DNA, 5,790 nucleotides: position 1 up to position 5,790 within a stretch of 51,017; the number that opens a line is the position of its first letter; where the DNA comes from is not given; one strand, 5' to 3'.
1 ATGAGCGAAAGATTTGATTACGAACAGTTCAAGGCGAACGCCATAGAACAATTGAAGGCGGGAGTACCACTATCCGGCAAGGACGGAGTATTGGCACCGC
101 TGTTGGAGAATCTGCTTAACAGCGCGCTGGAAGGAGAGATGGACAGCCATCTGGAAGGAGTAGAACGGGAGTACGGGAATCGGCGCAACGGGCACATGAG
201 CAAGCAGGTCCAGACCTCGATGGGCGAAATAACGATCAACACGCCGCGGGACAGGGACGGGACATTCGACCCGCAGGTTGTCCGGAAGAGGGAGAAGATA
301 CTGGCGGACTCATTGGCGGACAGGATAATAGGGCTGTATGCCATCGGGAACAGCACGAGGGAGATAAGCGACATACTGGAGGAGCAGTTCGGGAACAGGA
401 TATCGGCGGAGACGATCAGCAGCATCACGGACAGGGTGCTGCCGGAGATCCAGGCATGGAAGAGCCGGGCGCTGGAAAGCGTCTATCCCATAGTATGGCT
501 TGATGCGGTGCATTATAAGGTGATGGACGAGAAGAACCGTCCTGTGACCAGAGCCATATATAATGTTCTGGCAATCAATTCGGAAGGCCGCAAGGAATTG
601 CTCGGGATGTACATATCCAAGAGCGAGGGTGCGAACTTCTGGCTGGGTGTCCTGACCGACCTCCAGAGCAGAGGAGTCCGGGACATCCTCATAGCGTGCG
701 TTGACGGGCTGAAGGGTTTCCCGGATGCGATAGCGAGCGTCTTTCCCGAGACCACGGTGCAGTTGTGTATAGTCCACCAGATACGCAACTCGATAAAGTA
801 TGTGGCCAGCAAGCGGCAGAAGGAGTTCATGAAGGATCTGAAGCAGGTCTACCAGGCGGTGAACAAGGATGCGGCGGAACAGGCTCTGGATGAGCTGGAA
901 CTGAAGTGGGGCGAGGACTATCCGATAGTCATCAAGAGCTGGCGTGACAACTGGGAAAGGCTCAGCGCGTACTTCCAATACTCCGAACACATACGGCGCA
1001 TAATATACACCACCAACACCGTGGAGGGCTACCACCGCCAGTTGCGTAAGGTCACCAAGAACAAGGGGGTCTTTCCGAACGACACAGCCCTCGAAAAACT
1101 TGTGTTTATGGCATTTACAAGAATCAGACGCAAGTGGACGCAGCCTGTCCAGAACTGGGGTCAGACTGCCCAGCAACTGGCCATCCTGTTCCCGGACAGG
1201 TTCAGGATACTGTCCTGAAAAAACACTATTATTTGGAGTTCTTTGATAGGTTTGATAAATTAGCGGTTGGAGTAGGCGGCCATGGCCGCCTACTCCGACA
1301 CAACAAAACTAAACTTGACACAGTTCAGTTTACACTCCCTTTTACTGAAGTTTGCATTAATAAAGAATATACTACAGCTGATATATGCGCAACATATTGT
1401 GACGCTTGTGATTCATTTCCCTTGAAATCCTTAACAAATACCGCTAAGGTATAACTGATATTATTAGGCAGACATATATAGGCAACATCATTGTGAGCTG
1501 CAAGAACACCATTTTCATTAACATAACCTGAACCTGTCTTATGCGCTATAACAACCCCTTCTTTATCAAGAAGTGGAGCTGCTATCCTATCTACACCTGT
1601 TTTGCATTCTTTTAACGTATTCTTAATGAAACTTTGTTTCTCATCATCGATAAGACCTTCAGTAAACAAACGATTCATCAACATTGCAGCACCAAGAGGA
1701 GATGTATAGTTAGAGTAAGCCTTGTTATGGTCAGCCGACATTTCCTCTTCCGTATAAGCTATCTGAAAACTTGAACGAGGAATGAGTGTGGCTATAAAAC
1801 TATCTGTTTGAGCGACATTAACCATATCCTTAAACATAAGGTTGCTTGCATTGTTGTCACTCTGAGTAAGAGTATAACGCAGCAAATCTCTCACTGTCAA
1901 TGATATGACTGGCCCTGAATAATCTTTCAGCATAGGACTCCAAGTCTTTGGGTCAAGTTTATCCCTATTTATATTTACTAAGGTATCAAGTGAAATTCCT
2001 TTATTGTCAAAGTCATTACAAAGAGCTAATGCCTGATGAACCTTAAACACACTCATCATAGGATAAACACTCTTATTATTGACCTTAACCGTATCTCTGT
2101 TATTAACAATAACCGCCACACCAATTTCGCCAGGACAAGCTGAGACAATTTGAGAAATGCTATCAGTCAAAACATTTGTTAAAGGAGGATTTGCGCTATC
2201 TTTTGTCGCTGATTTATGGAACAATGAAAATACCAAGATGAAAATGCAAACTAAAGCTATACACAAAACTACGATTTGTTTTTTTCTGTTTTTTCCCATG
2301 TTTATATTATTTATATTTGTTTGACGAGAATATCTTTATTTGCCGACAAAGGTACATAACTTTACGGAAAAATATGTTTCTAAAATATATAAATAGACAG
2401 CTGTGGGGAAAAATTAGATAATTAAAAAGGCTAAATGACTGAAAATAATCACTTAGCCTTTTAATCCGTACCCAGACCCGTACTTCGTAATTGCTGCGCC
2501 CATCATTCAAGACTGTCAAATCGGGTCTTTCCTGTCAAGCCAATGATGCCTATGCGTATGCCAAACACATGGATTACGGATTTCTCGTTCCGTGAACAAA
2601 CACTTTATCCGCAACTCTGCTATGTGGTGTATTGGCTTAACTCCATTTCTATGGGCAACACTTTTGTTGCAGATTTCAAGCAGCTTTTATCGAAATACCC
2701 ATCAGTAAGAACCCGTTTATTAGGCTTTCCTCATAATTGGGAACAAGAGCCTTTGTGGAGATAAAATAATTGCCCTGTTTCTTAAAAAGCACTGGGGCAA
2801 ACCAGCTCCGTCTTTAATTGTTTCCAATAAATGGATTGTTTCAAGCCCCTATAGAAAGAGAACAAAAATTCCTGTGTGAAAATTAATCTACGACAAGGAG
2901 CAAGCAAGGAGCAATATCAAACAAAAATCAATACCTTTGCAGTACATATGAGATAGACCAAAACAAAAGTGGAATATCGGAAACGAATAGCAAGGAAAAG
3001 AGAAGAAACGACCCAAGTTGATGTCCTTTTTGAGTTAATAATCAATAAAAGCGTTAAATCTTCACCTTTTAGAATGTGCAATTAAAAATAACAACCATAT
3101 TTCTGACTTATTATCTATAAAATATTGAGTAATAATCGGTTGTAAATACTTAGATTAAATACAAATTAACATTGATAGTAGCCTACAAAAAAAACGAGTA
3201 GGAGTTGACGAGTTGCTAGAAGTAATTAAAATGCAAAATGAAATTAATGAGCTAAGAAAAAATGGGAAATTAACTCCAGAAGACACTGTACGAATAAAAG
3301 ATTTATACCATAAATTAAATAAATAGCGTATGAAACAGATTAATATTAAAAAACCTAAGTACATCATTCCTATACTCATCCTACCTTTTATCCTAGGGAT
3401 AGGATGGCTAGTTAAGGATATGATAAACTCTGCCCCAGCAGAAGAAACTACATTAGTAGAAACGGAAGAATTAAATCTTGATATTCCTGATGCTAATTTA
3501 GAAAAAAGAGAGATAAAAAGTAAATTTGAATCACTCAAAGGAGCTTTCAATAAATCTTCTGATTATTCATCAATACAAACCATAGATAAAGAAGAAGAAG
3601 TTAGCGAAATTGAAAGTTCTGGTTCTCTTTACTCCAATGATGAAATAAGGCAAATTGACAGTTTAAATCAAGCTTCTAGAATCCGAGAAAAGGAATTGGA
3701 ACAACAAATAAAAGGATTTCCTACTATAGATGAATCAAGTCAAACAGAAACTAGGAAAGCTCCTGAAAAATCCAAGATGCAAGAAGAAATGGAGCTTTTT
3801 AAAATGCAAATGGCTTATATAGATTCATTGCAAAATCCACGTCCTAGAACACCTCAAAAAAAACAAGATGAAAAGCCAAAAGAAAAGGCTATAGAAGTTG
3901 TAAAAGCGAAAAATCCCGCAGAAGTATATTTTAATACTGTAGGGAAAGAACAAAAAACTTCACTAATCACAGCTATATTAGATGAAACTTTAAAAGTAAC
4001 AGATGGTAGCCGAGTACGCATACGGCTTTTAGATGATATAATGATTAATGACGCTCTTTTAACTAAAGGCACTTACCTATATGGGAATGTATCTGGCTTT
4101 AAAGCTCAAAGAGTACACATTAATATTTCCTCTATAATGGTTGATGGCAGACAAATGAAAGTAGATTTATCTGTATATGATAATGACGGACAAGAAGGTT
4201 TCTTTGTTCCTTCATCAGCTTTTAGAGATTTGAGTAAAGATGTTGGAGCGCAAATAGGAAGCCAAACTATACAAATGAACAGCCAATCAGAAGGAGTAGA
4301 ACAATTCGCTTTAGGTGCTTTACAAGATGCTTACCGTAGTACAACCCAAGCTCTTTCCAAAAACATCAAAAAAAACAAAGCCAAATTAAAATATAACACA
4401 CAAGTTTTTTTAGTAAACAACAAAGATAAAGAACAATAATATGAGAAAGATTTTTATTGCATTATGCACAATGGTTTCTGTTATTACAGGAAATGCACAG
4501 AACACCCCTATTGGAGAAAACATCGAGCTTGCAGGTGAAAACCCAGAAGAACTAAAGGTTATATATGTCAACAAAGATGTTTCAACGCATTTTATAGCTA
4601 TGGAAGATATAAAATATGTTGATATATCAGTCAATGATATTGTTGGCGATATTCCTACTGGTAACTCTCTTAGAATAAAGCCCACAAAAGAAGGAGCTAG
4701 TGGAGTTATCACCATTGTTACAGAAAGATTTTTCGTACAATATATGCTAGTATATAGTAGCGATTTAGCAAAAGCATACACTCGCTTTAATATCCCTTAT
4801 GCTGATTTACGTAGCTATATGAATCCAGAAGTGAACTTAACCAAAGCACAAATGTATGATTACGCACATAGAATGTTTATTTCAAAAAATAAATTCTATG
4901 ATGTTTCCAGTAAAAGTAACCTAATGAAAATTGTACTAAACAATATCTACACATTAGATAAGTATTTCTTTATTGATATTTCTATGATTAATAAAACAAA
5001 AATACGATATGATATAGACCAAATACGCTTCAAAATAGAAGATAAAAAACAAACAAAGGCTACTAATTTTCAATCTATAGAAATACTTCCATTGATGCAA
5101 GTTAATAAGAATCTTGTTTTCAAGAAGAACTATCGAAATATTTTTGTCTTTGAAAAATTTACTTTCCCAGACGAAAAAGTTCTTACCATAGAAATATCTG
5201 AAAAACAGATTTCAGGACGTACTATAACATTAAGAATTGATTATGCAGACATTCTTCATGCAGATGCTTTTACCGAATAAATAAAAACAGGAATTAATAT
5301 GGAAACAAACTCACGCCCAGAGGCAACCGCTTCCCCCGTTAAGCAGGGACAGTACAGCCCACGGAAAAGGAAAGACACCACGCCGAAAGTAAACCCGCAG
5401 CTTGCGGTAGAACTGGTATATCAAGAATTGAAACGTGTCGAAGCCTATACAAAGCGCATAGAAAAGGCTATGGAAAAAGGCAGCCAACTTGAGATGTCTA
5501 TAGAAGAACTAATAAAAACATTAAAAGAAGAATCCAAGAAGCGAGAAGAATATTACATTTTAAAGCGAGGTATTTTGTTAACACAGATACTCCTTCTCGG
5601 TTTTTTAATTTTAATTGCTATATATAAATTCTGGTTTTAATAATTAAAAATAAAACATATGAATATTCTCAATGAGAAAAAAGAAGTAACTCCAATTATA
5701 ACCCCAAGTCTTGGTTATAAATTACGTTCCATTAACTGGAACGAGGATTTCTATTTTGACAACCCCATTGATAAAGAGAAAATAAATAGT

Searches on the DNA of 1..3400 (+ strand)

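Call 9: search_dna_similar(query=window:1-3400:+, collection=plasmids, mode=near, max_rows=25)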
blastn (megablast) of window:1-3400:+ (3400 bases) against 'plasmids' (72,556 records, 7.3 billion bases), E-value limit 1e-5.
Records with a match: 44; places in all: 47; records where one place covers at least 80% of the query: 0.
Best place of each record, by identity: >=99% 9; 95-99% 3; 90-95% 28; 80-90% 4.
By first word of the organism name: Bacteroides 33; Phocaeicola 9; Parabacteroides 1; uncultured 1.
By predicted mobility (MOB-suite, as given by PLSDB): conjugative 29; non-mobilizable 10; mobilizable 5.
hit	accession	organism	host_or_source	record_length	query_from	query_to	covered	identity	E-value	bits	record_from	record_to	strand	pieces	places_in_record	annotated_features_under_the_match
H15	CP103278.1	Bacteroides fragilis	Homo sapiens,cell culture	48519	1340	3150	53%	99.1%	0e+0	3262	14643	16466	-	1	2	CfxA2: CfxA beta-lactamase (x2) | hypothetical protein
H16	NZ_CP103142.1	Bacteroides faecis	Homo sapiens,cell culture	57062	1340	3149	53%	99.3%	0e+0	3277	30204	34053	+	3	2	CfxA: CfxA beta-lactamase | hypothetical protein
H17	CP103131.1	Bacteroides ovatus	Homo sapiens,cell culture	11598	1340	3149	53%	99.3%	0e+0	3277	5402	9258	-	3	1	CfxA family broad-spectrum class A beta-lactamase | cfxA: CfxA family broad-spectrum class A beta-lactamase | CfxA2: CfxA beta-lactamase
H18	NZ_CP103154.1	Bacteroides thetaiotaomicron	Homo sapiens,cell culture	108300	1340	3149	53%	98.6%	0e+0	3223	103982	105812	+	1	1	CfxA family broad-spectrum class A beta-lactamase | CfxA2: CfxA beta-lactamase | cfxA: CfxA family broad-spectrum class A beta-lactamase | hypothetical protein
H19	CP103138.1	Bacteroides fragilis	Homo sapiens,cell culture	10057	1340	3143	53%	98.6%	0e+0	3212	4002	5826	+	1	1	CfxA family broad-spectrum class A beta-lactamase | CfxA2: CfxA beta-lactamase | cfxA: CfxA family broad-spectrum class A beta-lactamase | hypothetical protein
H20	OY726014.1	Phocaeicola massiliensis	-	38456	1340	2412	32%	99.8%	0e+0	1971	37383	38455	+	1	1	CfxA2: CfxA beta-lactamase | cfxA: CfxA family broad-spectrum class A beta-lactamase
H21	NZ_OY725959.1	Bacteroides finegoldii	-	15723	1340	2361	30%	99.8%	0e+0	1877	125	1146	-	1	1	CfxA family broad-spectrum class A beta-lactamase | cfxA: CfxA family broad-spectrum class A beta-lactamase | CfxA2: CfxA beta-lactamase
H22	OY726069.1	Phocaeicola massiliensis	-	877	2287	3149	25%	98.4%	0e+0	1526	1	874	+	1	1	record has no annotation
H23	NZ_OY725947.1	Bacteroides finegoldii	-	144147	2352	3156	23%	99.6%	0e+0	1459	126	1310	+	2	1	hypothetical protein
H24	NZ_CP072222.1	Bacteroides uniformis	Homo sapiens,cultured bacterial ...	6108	1404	2083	20%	85.0%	0e+0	691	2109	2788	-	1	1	bla: class A beta-lactamase, subclass A2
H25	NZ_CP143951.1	Parabacteroides distasonis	Homo sapiens,cell culture,fecal sample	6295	1404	2083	20%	85.0%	0e+0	691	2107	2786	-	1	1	bla: class A beta-lactamase, subclass A2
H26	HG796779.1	uncultured bacterium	-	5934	1404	2083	20%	84.9%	0e+0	686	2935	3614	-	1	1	CDS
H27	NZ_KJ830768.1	Bacteroides fragilis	-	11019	1404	2083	20%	84.9%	0e+0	686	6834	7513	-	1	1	bla: class A beta-lactamase, subclass A2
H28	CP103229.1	Bacteroides faecis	Homo sapiens,cell culture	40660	3157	3400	7%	94.7%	1e-101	379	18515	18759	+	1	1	hypothetical protein | traM: conjugative transposon protein TraM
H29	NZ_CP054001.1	Bacteroides fragilis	Homo sapiens,transverse ...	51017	3157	3400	7%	94.7%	1e-101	379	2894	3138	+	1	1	hypothetical protein | traM: conjugative transposon protein TraM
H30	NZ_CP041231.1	Bacteroides xylanisolvens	Homo sapiens,cell culture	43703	3157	3400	7%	94.3%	6e-100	374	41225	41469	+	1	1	hypothetical protein | traM: conjugative transposon protein TraM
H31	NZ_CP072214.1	Bacteroides xylanisolvens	Homo sapiens,cultured bacterial ...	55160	3157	3400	7%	94.3%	6e-100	374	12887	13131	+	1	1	hypothetical protein | traM: conjugative transposon protein TraM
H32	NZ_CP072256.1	Bacteroides uniformis CL03T12C37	Homo sapiens,cultured bacterial ...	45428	3157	3400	7%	94.3%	6e-100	374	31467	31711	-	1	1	hypothetical protein | traM: conjugative transposon protein TraM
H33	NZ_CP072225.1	Bacteroides thetaiotaomicron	Homo sapiens,cultured bacterial ...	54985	3157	3400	7%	94.3%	6e-100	374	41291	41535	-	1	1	hypothetical protein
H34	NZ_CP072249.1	Phocaeicola dorei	Homo sapiens,cultured bacterial ...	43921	3157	3400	7%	94.3%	6e-100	374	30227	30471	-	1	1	hypothetical protein | traM: conjugative transposon protein TraM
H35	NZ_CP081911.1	Phocaeicola vulgatus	Homo sapiens,Peritoneal Fluid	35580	3157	3400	7%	94.3%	6e-100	374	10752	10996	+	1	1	hypothetical protein | traM: conjugative transposon protein TraM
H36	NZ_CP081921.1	Bacteroides fragilis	Homo sapiens,blood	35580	3157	3400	7%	94.3%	6e-100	374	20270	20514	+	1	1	hypothetical protein | traM: conjugative transposon protein TraM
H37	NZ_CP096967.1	Phocaeicola vulgatus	whole organism,human feces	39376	3157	3400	7%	94.3%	6e-100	374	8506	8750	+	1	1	hypothetical protein | traM: conjugative transposon protein TraM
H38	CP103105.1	Bacteroides thetaiotaomicron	Homo sapiens,cell culture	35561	3157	3400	7%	94.3%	6e-100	374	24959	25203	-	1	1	hypothetical protein | traM: conjugative transposon protein TraM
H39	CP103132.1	Bacteroides ovatus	Homo sapiens,cell culture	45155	3157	3400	7%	94.3%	6e-100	374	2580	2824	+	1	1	hypothetical protein | traM: conjugative transposon protein TraM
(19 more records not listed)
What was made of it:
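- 1348..3149 (+): Right part of the Tn4555-family element: cfxA, its upstream region and the right end, ending in the terminus TAAATAC. 98.6-99.3% nt identity to canonical Tn4555 (call 9).
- On Tn4555 family: The right arm is 98.6-99.3% nt identical (call 9).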

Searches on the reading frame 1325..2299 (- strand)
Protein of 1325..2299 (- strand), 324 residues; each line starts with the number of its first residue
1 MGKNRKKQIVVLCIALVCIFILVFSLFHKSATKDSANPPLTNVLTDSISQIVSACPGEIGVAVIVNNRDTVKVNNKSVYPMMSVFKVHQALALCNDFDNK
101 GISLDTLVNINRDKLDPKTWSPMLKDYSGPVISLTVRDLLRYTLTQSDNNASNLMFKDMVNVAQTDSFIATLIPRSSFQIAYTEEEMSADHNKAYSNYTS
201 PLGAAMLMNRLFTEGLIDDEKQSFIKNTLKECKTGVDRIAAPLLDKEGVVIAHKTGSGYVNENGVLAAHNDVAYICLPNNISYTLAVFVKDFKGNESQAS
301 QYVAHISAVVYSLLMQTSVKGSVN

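Call 18: search_protein_families(library=pfam, proteins=[window:1325-2299:-], max_evalue=0.01)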
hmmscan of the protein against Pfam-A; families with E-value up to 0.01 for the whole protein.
window:1325-2299:- (324 aa): 2 families
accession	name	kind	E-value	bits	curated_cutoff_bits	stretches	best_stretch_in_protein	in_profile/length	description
PF13354.11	Beta-lactamase2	-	8.9e-28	97.5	22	1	66-289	8-214/214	Beta-lactamase enzyme family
PF00144.29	Beta-lactamase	-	6.7e-15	55.5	27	1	58-239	14-188/329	Beta-lactamase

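Call 19: search_protein_families(library=ncbifam, proteins=[window:1325-2299:-], max_evalue=0.01)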
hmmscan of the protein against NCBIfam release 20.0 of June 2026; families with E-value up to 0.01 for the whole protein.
window:1325-2299:- (324 aa): 87 families (the best 25 are shown)
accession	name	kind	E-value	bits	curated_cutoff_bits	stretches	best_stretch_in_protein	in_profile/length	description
NF033100.1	bla_CfxA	exception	2.3e-214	710.3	625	1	1-319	1-319/319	CfxA family broad-spectrum class A beta-lactamase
NF012099.1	SubclassA2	equivalog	3.6e-112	374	320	1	44-317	2-273/275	class A beta-lactamase, subclass A2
NF033103.1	bla_class_A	equivalog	2.2e-65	220.4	200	1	48-312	2-255/257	class A beta-lactamase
NF033102.1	bla_CepA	exception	9.3e-64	215.3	660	1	33-316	20-297/300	CepA family extended-spectrum class A beta-lactamase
NF000298.2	blaTLA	exception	1.3e-48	165.6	640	1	6-316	2-306/309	TLA family extended-spectrum class A beta-lactamase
NF000447.2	bla-A_Chryseo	exception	6e-44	150.4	510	1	42-312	20-288/292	CGA/CIA family class A beta-lactamase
NF033098.1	bla_CblA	exception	1.3e-42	146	625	1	19-312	4-293/296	CblA family class A beta-lactamase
NF041445.1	blaRATA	exception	5.9e-42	143.8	660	1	37-314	21-299/302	RATA family class A beta-lactamase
NF045651.1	blaMUN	exception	3.9e-41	141.4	640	1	43-314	21-288/290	MUN family extended-spectrum class A beta-lactamase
NF000389.2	blaPER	exception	8.6e-40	136.8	650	1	30-313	20-297/308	PER family extended-spectrum class A beta-lactamase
NF000390.2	blaVEB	exception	2.6e-37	128.5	670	1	19-311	7-293/299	VEB family extended-spectrum class A beta-lactamase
NF000511.2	blaCME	exception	2e-35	122.4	600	1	20-314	7-293/299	CME family extended-spectrum class A beta-lactamase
NF040467.1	blaRAA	exception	5.6e-35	120.8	590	1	42-312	20-286/290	RAA family extended-spectrum beta-lactamase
NF040609.1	blaRASA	exception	8.5e-34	117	600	1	41-313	26-291/295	RASA family extended-spectrum class A beta-lactamase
NF000446.2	blaCIA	exception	1.9e-32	112.4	640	1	42-311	20-287/292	CIA family extended-spectrum class A beta-lactamase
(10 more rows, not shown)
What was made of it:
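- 1325..2299 (-): cfxA. Its last codon is replaced by IS sequence, so the C-terminus changes from ...TSVKS* to ...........* (324 instead of 321 aa). NF033100 bla_CfxA scores 710 bits against a cut-off of 625 (call 19).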

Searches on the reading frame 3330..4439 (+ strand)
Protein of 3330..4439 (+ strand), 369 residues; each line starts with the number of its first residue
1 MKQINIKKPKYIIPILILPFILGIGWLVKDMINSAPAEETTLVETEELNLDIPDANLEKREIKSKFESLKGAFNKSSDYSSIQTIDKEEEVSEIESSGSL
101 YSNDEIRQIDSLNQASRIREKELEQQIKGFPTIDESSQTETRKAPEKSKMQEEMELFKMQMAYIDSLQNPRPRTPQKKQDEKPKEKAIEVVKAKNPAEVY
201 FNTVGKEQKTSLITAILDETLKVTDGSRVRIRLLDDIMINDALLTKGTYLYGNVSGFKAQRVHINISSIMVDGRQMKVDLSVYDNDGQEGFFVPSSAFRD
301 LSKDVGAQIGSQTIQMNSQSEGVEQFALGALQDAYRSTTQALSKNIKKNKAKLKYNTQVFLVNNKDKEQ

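Call 29: search_protein_families(library=ncbifam, proteins=[window:3330-4439:+], max_evalue=0.001)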
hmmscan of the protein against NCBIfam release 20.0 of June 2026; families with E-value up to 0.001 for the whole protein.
window:3330-4439:+ (369 aa): 1 family
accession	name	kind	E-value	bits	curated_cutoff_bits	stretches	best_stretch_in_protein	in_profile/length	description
TIGR03779.1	Bac_Flav_CT_M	equivalog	9.4e-95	318.2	172.45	1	5-365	2-410/410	conjugative transposon protein TraM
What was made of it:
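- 3330..4439 (+): traM, the first intact gene downstream of the insert. TIGR03779 scores 318 bits against a cut-off of 172 (call 29).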

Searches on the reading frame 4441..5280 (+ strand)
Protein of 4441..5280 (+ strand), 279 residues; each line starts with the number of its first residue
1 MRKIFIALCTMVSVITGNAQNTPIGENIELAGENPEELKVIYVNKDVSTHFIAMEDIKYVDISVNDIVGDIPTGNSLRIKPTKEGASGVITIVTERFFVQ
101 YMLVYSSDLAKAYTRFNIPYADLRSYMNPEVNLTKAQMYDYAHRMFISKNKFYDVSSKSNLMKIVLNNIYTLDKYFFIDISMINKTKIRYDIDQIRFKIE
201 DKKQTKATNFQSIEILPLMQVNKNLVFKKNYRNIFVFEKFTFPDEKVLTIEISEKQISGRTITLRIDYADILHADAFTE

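Call 29: search_protein_families(library=ncbifam, proteins=[window:4441-5280:+], max_evalue=0.001)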
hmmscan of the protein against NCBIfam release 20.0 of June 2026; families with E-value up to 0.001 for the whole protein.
window:4441-5280:+ (279 aa): 1 family
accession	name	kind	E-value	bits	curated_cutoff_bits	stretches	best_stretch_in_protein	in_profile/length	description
TIGR03780.1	Bac_Flav_CT_N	equivalog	2e-96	322.4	164.1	1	1-277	1-285/285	conjugative transposon protein TraN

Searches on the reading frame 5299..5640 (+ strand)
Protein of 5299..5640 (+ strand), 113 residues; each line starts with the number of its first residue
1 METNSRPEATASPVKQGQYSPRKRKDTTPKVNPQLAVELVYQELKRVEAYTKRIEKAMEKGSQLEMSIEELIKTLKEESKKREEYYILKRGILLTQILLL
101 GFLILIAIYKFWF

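Call 46: search_protein_families(library=pfam, proteins=[window:5299-5640:+], max_evalue=0.01)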
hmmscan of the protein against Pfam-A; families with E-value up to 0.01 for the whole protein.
window:5299-5640:+ (113 aa): 2 families
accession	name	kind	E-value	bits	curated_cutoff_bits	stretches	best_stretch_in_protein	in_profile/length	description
PF15233.11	SYCE1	-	0.0021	18.5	27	1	41-87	85-131/152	Synaptonemal complex central element protein 1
PF13949.11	ALIX_LYPXL_bnd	-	0.0076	16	30.8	1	33-86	186-239/295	ALIX V-shaped domain binding to HIV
